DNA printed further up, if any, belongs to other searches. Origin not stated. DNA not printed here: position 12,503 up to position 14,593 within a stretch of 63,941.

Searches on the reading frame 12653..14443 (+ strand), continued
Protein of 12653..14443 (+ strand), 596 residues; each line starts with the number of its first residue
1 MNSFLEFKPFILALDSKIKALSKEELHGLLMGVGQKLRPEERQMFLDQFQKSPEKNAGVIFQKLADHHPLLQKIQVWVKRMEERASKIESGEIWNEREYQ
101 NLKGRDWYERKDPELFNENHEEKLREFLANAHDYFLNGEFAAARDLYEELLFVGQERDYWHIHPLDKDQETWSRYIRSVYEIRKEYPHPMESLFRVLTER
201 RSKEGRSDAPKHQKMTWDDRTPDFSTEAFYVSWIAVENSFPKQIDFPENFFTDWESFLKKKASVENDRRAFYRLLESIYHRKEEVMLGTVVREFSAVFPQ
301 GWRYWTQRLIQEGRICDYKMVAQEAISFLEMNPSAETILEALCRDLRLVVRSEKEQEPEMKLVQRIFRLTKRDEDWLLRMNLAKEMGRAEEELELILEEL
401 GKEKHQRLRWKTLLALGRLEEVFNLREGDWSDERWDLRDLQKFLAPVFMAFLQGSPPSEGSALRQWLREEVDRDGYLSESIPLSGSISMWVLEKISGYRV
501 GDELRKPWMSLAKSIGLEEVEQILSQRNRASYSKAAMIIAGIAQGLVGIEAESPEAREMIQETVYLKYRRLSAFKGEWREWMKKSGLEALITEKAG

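Call 71: search_protein_families(library=pfam, proteins=[L019:3-794:+, L019:796-1410:+, L011:4839-6257:+, L011:6571-6966:+, L011:7204-8880:+, L021:11784-13589:+, L041:7207-8586:+, L009:5191-7065:-, L024:1230-3581:-, L007:2354-5170:-], max_evalue=0.0001)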
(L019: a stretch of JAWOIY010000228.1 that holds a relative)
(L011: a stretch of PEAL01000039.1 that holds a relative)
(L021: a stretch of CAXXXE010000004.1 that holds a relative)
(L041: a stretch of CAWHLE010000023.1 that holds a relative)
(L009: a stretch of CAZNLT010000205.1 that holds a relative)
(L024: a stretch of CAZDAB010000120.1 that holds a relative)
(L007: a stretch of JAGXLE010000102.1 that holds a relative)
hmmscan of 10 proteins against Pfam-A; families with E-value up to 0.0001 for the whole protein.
L019:3-794:+ (263 aa): 3 families
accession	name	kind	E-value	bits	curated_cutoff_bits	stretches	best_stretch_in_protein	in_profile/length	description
PF13304.12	AAA_21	-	3.4e-22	80.3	27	1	106-213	220-304/304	AAA domain, putative AbiEii toxin, Type IV TA system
PF13175.12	AAA_15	-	1.7e-06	28.3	32.1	1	164-211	326-373/374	AAA ATPase domain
PF02463.25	SMC_N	-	5.9e-05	23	40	1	100-213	135-203/220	RecF/RecN/SMC N terminal domain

L019:796-1410:+ (204 aa): 1 family
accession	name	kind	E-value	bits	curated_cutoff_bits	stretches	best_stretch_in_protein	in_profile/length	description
PF14103.11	DUF4276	-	1.8e-10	41.8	30.2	1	57-195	54-187/192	Domain of unknown function (DUF4276)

L011:4839-6257:+ (472 aa): 7 families
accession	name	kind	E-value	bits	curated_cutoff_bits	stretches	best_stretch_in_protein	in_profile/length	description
PF13749.12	HATPase_c_4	-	2.6e-19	69.4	26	1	277-362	2-88/89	Putative ATP-dependent DNA helicase recG C-terminal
PF04326.19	SLFN_AlbA_2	-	9.5e-19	68.5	25.3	1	3-108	1-117/118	Schlafen, AlbA_2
PF13412.12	HTH_24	-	1.9e-13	50.2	21.9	1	414-458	4-48/48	Winged helix-turn-helix DNA-binding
PF12840.13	HTH_20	-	4.1e-09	36.7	27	1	413-460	4-51/51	Helix-turn-helix domain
PF12802.13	MarR_2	-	7.3e-06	26.5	27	1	414-459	6-52/61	MarR family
PF01726.22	LexA_DNA_bind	-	7.8e-06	26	23.7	1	415-460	8-59/65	LexA DNA binding domain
PF04703.18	FaeA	-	2.2e-05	25.1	20.7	1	416-470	3-60/62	FaeA-like protein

L011:6571-6966:+ (131 aa): 1 family
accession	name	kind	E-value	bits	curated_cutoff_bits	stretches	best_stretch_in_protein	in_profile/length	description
PF13470.12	PIN_3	-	5.7e-17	63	27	1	6-113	1-115/115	PIN domain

L011:7204-8880:+ (558 aa): 4 families
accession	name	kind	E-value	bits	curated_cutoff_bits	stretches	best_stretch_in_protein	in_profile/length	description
PF13964.12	Kelch_6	-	8.8e-19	67.2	25.3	0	198-230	3-34/50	Kelch motif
PF24681.1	Kelch_KLHDC2_KLHL20_DRC7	-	9.7e-17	61.4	50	2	150-328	2-184/221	KLHDC2/KLHL20/DRC7 Kelch-repeats domain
PF24996.1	NANM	-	1.9e-09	37.3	45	0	185-233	298-345/350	N-acetylneuraminate epimerase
PF25210.1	Kelch_FKB95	-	7.3e-06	26.2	70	0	159-227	45-111/268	FKB95, Kelch-repeats domain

L021:11784-13589:+ (601 aa): 5 families
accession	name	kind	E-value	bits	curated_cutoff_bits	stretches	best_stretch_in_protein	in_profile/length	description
PF12806.12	Acyl-CoA_dh_C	-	2.9e-27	95.7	30.3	1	467-592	2-121/124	Acetyl-CoA dehydrogenase C-terminal like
PF00441.29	Acyl-CoA_dh_1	-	3e-15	57.1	22.4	1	284-448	2-143/150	Acyl-CoA dehydrogenase, C-terminal domain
PF02770.24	Acyl-CoA_dh_M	-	3.8e-11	43.4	33.3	1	162-268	2-94/97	Acyl-CoA dehydrogenase, middle domain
PF22924.1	ACOX_C_alpha1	-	6.2e-07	29.8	27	1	292-442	3-156/169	Acyl-CoA oxidase, C-alpha1 domain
PF02771.21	Acyl-CoA_dh_N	-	1.3e-06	29.2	22.9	1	40-156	6-112/113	Acyl-CoA dehydrogenase, N-terminal domain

L041:7207-8586:+ (459 aa): 10 families
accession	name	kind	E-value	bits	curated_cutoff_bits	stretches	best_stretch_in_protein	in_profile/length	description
PF00158.32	Sigma54_activat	-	6.1e-71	238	20.2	1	146-312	1-167/168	Sigma-54 interaction domain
PF00072.30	Response_reg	-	2.3e-30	105.5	30.2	1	9-118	1-110/111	Response regulator receiver domain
PF25601.1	AAA_lid_14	-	8.7e-24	83.6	27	1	318-397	1-80/87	AAA+ ATPase lid domain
PF14532.12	Sigma54_activ_2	-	1.7e-20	74.1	25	1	147-317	1-138/138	Sigma-54 interaction domain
PF02954.25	HTH_8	-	1.1e-10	41.5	22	1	417-457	2-42/42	Bacterial regulatory protein, Fis family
PF07728.20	AAA_5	-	1.4e-09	38.5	22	1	169-299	1-135/139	AAA domain (dynein-related subfamily)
PF23198.2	PDE8A_N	-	8.2e-06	26.2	29.6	1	10-87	14-92/147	PDE8A-like, N-terminal domain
PF20030.5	bpMoxR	-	8.7e-06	25.4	27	1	154-308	18-165/205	MoxR domain in the MoxR-vWA-beta-propeller ternary systems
PF07724.20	AAA_2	-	1.3e-05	25.7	27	1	167-295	3-132/166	AAA domain (Cdc48 subfamily)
PF13191.12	AAA_16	-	8.4e-05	23.6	32.6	0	146-194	2-51/167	AAA ATPase domain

L009:5191-7065:- (624 aa): 1 family
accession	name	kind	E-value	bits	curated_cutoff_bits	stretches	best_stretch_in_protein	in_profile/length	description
PF00015.26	MCPsignal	-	2.7e-37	128.7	34.6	1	410-554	12-170/172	Methyl-accepting chemotaxis protein (MCP) signalling domain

L024:1230-3581:- (783 aa): 4 families
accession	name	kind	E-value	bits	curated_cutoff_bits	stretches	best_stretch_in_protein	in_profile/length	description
PF00176.29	SNF2-rel_dom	-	5.4e-37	127.9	24.9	1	268-528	1-259/290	SNF2-related domain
PF00271.37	Helicase_C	-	3.7e-24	85.5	23.5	1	574-680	2-110/110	Helicase conserved C-terminal domain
PF04851.21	ResIII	-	1.1e-15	58.4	22.5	1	268-418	7-163/164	Type III restriction enzyme, res subunit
PF00270.35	DEAD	-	2.9e-08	34.1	26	1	269-422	4-164/167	DEAD/DEAH box helicase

L007:2354-5170:- (938 aa): 5 families
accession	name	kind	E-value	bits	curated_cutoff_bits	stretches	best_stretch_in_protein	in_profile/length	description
PF22548.2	AEP-TOTE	-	3.3e-97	325.1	27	1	14-244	1-224/230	TOTE conflict system, Archaeo-Eukaryotic Primase domain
PF04851.21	ResIII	-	4.2e-20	72.7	22.5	1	397-539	3-163/164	Type III restriction enzyme, res subunit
PF00270.35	DEAD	-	4.7e-11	43.1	26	1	400-540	2-162/167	DEAD/DEAH box helicase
PF04480.18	DUF559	-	1.7e-09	38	20.6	1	859-926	43-107/109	Protein of unknown function (DUF559)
PF18741.7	MTES_1575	-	2.3e-06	28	38.2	1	866-925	33-94/96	REase_MTES_1575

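Call 77: fold_search(model_id=the predicted structure, library=viral)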
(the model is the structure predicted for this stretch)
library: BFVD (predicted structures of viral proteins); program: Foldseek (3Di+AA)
matches with E <= 10: 329; with E <= 0.001: 0
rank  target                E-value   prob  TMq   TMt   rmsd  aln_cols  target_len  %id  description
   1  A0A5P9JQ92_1          3.6e-02  0.15  0.08  0.06  40.1       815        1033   11  Large tegument protein [Psittacid alphaherpesvirus 5]
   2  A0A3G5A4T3            5.5e-02  0.47  0.15  0.14  23.9       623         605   10  RING-type domain-containing protein [Harvfovirus sp.]
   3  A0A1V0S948            5.9e-02  0.80  0.14  0.18  25.4       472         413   12  TPR repeat protein [Catovirus CTV1]
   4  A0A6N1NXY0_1          9.1e-02  0.35  0.14  0.12  22.3       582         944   12  J domain-containing protein [Tupanvirus soda lake]
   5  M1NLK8                1.1e-01  0.92  0.15  0.24  18.9       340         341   10  Repeat protein [Moumouvirus goulette]
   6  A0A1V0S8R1            1.1e-01  0.41  0.14  0.17  18.1       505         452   11  Ankyrin repeat protein [Catovirus CTV1]
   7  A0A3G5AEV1            1.1e-01  0.77  0.19  0.21  21.0       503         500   14  Uncharacterized protein [Hyperionvirus sp.]
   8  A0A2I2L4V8            1.2e-01  0.60  0.15  0.17  23.4       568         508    9  Tetratricopeptide repeat protein [Orpheovirus IHUMI-LCC2]
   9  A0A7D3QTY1            1.2e-01  0.75  0.14  0.23  16.0       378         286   10  Soluble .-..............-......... factor [Fadolivirus FV1/VV64]
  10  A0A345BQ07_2          1.4e-01  0.13  0.09  0.05  48.5       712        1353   11  (no name in the UniProt tables at hand)
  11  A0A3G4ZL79            1.6e-01  0.91  0.19  0.29  16.2       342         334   14  Uncharacterized protein [Terrestrivirus sp.]
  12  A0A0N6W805            1.6e-01  0.13  0.10  0.11  41.9       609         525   15  (no name in the UniProt tables at hand)
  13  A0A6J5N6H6            1.6e-01  0.08  0.08  0.06  38.3       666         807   12  Uncharacterized protein [uncultured Caudovirales phage]
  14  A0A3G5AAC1            1.8e-01  0.38  0.14  0.17  22.1       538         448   12  UDP-N-acetylglucosamine--peptide N-acetylglucosaminyltransferase SPINDLY [Hyperionvirus sp.]
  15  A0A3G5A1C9            2.0e-01  0.57  0.17  0.25  17.3       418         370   10  Tetratricopeptide repeat protein [Harvfovirus sp.]
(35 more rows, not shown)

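Call 81: find_encoding_contigs(protein=P0026, flank=10000, max_places=5)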
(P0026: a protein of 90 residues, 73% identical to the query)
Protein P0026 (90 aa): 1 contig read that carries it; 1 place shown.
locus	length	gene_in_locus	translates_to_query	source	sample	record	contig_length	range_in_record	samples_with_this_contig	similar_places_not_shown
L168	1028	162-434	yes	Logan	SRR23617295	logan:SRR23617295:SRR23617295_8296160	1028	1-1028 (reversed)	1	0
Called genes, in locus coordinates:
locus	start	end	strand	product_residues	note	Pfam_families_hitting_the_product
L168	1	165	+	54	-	?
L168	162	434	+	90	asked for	-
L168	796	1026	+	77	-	?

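Call 82: find_encoding_contigs(protein=P0073, flank=10000, max_places=5)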
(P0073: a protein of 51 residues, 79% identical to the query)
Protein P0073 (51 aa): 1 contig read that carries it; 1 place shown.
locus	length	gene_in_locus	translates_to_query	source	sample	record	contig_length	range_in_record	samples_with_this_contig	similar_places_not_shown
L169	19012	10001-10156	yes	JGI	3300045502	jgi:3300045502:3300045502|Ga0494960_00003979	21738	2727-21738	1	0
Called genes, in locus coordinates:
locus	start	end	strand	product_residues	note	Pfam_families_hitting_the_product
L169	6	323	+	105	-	PF19807:DUF6290 (weak)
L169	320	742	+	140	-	-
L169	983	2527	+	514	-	PF12161:HsdM_N, PF02384:N6_Mtase, PF07669:Eco57I (weak)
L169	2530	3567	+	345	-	PF13310:Virulence_RhuM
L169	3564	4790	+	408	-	-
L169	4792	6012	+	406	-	PF13166:AAA_13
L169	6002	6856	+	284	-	PF02498:Bro-N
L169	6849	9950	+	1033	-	PF04313:HSDR_N, PF00270:DEAD, PF04851:ResIII, PF18766:SWI2_SNF2, PF22679:T1R_D3-like, PF12008:EcoR124_C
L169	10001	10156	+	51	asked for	-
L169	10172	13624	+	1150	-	PF00176:SNF2-rel_dom, PF00270:DEAD, PF04851:ResIII, PF00271:Helicase_C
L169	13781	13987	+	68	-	PF07927:HicA_toxin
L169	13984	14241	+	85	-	PF15919:HicB_lk_antitox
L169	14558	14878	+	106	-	-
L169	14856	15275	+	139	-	PF01850:PIN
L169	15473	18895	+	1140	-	PF07690:MFS_1, PF01553:Acyltransferase, PF00501:AMP-binding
